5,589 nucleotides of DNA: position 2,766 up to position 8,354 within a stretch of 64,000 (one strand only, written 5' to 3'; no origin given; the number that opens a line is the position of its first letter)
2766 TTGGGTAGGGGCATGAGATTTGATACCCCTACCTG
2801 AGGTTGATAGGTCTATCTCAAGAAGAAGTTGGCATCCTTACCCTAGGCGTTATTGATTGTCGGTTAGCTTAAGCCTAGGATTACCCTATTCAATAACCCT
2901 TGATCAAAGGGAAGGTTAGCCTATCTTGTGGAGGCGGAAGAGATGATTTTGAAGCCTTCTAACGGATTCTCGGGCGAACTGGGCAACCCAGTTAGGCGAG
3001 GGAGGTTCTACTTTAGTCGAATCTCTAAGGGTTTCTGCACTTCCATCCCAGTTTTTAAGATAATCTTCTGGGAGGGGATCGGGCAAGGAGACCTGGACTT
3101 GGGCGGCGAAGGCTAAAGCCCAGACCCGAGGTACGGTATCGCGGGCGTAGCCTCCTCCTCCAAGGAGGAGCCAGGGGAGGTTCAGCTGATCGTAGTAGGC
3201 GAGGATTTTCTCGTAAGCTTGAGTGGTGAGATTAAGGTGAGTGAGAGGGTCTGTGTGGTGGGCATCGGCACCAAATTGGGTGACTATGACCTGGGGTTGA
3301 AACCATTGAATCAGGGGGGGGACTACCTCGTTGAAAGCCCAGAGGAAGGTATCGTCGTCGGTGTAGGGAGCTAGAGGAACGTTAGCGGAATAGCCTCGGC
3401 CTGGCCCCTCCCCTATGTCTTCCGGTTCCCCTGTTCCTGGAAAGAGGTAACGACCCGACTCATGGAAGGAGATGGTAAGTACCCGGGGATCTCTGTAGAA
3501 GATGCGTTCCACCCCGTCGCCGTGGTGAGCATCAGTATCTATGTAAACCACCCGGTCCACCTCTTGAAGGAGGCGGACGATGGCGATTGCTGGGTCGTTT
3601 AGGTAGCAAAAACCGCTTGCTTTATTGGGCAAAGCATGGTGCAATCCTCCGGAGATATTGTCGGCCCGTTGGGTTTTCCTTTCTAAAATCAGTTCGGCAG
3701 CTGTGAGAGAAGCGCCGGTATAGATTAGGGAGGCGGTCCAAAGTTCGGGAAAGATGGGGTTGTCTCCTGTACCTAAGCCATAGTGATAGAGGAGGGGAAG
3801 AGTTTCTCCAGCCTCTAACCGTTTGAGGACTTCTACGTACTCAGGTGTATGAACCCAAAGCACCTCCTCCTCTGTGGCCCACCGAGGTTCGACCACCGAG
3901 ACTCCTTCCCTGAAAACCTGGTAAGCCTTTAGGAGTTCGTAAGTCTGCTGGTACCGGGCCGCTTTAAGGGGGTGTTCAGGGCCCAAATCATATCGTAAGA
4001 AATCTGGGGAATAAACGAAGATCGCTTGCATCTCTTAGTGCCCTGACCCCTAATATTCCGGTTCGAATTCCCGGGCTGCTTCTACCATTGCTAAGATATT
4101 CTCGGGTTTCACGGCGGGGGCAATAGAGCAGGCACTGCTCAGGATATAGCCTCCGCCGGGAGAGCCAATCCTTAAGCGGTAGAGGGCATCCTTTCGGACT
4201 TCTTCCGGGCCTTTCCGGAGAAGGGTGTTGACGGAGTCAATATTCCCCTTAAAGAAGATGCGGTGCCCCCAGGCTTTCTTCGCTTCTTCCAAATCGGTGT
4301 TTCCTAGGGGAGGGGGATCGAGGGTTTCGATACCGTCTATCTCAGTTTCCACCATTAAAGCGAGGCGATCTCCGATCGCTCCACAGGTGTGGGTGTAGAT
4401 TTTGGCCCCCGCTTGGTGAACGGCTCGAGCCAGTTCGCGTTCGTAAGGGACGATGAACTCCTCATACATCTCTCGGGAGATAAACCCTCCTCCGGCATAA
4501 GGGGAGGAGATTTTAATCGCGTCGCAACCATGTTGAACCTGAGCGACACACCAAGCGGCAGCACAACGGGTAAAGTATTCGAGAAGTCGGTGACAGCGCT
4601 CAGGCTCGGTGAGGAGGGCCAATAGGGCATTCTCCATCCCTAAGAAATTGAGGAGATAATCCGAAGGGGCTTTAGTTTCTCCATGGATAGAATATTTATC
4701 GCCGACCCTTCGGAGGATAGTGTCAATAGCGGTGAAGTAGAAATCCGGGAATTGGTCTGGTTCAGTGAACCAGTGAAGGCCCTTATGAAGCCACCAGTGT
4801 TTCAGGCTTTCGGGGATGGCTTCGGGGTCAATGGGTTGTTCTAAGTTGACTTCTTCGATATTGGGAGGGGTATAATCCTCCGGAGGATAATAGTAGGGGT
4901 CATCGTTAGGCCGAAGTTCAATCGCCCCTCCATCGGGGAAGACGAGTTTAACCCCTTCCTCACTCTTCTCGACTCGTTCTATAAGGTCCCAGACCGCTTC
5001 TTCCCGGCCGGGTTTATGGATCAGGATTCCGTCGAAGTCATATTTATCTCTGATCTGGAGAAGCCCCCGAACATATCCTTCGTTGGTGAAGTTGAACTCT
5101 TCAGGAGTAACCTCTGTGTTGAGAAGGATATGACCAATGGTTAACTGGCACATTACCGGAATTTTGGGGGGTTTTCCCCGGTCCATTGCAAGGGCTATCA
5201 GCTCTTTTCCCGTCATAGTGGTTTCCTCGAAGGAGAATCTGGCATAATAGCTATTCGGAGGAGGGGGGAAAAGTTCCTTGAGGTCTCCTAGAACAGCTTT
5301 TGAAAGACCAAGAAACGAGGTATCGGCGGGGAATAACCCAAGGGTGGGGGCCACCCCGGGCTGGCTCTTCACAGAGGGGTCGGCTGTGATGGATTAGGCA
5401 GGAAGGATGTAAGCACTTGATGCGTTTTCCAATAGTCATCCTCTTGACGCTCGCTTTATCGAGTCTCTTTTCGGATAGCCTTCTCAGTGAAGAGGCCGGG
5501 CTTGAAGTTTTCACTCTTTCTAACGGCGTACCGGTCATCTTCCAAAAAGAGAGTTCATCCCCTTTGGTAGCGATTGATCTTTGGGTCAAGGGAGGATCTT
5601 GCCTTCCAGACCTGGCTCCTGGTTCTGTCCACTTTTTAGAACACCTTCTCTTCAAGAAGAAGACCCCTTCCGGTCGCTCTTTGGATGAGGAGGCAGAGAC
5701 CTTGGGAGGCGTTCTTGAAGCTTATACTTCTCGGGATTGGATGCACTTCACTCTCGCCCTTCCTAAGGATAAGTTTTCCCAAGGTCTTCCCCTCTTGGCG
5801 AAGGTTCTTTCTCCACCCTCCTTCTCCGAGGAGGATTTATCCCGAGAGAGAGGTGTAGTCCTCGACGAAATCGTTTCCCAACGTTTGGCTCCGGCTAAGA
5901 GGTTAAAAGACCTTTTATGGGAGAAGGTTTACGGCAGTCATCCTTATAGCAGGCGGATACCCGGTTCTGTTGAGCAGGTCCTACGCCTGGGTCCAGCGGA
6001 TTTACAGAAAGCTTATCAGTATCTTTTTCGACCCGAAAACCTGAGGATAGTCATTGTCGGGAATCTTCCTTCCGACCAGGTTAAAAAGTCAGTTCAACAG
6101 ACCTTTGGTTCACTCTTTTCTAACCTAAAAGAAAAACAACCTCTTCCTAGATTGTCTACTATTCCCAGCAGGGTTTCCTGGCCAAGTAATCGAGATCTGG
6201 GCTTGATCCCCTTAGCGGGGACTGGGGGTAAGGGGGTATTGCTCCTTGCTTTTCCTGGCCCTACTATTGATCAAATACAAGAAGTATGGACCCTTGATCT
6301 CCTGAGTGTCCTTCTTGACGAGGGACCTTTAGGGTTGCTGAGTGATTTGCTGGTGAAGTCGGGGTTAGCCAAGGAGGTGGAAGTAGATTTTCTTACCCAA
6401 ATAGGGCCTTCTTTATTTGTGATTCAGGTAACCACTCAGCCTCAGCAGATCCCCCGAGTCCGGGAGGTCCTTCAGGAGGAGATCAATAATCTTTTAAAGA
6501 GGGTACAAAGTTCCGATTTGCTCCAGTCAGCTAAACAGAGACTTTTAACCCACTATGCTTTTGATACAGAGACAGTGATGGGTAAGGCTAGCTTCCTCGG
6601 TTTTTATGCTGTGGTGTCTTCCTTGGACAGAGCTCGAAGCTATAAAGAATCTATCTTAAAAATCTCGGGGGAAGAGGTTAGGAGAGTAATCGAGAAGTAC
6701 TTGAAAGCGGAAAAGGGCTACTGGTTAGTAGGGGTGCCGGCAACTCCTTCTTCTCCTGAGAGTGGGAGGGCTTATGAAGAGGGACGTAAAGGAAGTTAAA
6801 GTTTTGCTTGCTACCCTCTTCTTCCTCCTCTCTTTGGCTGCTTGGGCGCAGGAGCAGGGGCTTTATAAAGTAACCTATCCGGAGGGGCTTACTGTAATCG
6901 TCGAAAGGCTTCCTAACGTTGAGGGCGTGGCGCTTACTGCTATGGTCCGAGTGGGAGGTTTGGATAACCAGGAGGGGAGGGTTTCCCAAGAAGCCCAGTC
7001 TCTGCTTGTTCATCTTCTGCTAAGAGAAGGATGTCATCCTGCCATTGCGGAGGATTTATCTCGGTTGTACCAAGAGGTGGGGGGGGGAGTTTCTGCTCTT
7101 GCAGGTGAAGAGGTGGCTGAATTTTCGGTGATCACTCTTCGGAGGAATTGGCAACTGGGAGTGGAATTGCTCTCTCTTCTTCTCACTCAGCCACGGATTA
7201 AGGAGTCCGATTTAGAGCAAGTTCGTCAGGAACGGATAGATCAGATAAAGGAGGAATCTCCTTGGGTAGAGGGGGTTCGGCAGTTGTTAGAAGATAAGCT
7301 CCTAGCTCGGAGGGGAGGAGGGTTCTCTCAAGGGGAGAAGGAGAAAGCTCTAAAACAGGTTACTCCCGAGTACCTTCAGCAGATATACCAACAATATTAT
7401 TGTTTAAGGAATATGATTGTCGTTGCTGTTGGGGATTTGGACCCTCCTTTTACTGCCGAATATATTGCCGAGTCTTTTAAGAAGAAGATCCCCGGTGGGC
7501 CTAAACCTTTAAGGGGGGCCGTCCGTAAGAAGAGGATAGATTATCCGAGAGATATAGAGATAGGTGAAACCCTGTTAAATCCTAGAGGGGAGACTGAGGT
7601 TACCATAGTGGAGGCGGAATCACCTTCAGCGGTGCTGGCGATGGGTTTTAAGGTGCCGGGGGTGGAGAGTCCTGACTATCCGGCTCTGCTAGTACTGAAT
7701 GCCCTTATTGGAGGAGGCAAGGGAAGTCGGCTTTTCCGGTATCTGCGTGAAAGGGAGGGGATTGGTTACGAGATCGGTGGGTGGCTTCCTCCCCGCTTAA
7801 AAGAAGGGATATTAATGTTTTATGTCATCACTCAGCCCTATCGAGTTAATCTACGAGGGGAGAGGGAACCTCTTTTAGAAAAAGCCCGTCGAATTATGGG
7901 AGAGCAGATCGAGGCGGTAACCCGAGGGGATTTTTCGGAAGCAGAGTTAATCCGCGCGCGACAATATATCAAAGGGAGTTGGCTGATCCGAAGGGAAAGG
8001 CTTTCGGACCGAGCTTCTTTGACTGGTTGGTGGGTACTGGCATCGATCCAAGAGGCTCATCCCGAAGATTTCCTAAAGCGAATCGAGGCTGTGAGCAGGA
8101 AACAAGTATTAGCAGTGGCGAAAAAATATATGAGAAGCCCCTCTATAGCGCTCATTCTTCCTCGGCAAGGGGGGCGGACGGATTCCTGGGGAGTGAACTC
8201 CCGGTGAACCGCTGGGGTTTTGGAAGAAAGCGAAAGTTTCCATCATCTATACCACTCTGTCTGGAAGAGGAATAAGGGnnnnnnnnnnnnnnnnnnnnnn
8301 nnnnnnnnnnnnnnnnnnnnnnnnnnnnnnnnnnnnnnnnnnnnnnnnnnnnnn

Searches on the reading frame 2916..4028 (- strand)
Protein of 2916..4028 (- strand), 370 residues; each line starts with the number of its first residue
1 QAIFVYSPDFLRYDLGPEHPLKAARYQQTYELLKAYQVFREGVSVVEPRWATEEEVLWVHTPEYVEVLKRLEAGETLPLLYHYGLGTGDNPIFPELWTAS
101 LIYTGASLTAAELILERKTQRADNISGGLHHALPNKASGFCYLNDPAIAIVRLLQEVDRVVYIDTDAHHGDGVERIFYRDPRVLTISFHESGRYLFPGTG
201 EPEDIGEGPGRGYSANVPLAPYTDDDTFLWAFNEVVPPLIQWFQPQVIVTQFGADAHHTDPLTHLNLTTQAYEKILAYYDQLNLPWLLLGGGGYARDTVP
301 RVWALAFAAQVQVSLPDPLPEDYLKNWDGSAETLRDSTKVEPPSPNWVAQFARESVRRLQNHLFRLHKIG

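Call 5: search_protein_families(library=pfam, proteins=[window:2916-4028:-], max_evalue=0.01)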
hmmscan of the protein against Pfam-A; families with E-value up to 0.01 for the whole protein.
window:2916-4028:- (370 aa): 1 family
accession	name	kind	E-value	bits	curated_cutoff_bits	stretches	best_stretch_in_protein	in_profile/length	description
PF00850.24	Hist_deacetyl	-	8.7e-87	291.6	27.9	1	19-308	1-296/298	Histone deacetylase domain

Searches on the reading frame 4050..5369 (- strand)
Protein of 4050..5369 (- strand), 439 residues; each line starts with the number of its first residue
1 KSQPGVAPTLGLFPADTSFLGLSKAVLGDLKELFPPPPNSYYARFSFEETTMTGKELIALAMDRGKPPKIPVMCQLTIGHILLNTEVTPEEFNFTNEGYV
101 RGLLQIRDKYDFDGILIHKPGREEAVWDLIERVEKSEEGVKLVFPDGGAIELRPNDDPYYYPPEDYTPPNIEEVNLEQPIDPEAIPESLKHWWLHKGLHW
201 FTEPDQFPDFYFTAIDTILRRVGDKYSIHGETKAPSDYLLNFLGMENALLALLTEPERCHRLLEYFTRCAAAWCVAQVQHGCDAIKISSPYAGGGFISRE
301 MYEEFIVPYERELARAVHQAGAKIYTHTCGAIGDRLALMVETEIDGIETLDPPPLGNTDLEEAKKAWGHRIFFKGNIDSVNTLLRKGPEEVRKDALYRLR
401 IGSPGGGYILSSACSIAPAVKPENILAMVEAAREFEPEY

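Call 5: search_protein_families(library=pfam, proteins=[window:4050-5369:-], max_evalue=0.01)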
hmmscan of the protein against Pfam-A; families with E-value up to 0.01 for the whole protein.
window:4050-5369:- (439 aa): 1 family
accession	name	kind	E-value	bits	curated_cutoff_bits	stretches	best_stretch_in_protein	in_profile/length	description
PF01208.23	URO-D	-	2.7e-40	138.9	23.9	1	209-434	120-345/346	Uroporphyrinogen decarboxylase (URO-D)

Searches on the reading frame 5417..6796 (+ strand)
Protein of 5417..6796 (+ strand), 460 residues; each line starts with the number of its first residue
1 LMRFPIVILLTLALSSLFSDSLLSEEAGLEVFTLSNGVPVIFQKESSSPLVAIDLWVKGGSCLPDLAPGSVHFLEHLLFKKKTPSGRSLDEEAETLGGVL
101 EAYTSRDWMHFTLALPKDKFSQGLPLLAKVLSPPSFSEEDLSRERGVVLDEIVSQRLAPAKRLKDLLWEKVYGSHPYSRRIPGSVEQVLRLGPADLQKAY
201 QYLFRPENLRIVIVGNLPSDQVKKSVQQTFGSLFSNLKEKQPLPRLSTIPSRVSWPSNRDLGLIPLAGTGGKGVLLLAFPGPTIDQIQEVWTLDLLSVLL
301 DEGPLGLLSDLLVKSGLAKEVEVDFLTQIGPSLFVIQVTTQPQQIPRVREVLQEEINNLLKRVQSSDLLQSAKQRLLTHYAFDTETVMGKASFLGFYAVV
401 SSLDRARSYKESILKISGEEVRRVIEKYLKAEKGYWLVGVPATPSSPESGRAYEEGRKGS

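Call 5: search_protein_families(library=pfam, proteins=[window:5417-6796:+], max_evalue=0.01)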
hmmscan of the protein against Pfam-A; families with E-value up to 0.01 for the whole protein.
window:5417-6796:+ (460 aa): 2 families
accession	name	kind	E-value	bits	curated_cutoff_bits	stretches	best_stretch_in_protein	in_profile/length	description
PF05193.26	Peptidase_M16_C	-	1e-21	78.1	23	1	193-374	4-179/181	Peptidase M16 inactive domain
PF00675.25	Peptidase_M16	-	1.3e-21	77.5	22.3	1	40-181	2-145/149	Insulinase (Peptidase family M16)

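Call 39: search_protein_families(library=ncbifam, proteins=[window:5417-6796:+], max_evalue=0.01)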
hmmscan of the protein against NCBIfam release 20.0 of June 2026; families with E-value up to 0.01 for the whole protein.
window:5417-6796:+ (460 aa): 4 families
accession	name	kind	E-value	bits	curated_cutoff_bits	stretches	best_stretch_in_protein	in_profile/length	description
NF047421.1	YfmH_fam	equivalog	9.2e-17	61.3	250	1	69-228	61-216/425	EF-P 5-aminopentanol modification-associated protein YfmH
TIGR02110.1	PQQ_syn_pqqF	equivalog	6.9e-13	48.2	320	1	33-327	4-291/697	pyrroloquinoline quinone biosynthesis protein PqqF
NF011681.0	PRK15101.1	equivalog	1.7e-11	42.9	765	1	34-322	49-337/961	pitrilysin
NF047422.1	YfmF_fam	equivalog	8.9e-09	34.7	285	1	121-231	99-214/412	EF-P 5-aminopentanol modification-associated protein YfmF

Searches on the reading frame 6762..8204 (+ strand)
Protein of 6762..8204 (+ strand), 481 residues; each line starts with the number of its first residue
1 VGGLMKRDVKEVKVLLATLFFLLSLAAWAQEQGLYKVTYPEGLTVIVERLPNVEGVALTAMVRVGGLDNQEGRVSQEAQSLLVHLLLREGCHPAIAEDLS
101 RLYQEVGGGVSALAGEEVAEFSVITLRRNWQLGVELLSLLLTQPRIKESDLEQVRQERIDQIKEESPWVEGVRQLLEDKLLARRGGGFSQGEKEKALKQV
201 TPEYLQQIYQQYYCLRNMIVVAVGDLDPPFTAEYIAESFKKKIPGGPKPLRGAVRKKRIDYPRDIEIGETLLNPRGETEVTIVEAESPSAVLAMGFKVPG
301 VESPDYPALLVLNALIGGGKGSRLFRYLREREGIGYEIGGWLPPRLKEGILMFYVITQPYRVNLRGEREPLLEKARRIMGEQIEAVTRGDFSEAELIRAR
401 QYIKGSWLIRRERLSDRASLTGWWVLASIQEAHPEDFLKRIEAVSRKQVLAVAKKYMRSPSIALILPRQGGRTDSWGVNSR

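Call 5: search_protein_families(library=pfam, proteins=[window:6762-8204:+], max_evalue=0.01)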
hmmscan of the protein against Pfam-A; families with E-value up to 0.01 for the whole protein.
window:6762-8204:+ (481 aa): 1 family
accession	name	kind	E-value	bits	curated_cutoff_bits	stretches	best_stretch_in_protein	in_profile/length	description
PF05193.26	Peptidase_M16_C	-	3.3e-25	89.4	23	1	200-401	2-179/181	Peptidase M16 inactive domain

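Call 39: search_protein_families(library=ncbifam, proteins=[window:6762-8204:+], max_evalue=0.01)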
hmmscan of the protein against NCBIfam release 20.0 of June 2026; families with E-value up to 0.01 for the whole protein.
window:6762-8204:+ (481 aa): 2 families
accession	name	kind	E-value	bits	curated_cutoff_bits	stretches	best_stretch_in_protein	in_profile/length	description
NF047422.1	YfmF_fam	equivalog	4.4e-21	75.3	285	1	193-456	167-401/412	EF-P 5-aminopentanol modification-associated protein YfmF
NF047421.1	YfmH_fam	equivalog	0.00077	18.8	250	1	196-242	175-221/425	EF-P 5-aminopentanol modification-associated protein YfmH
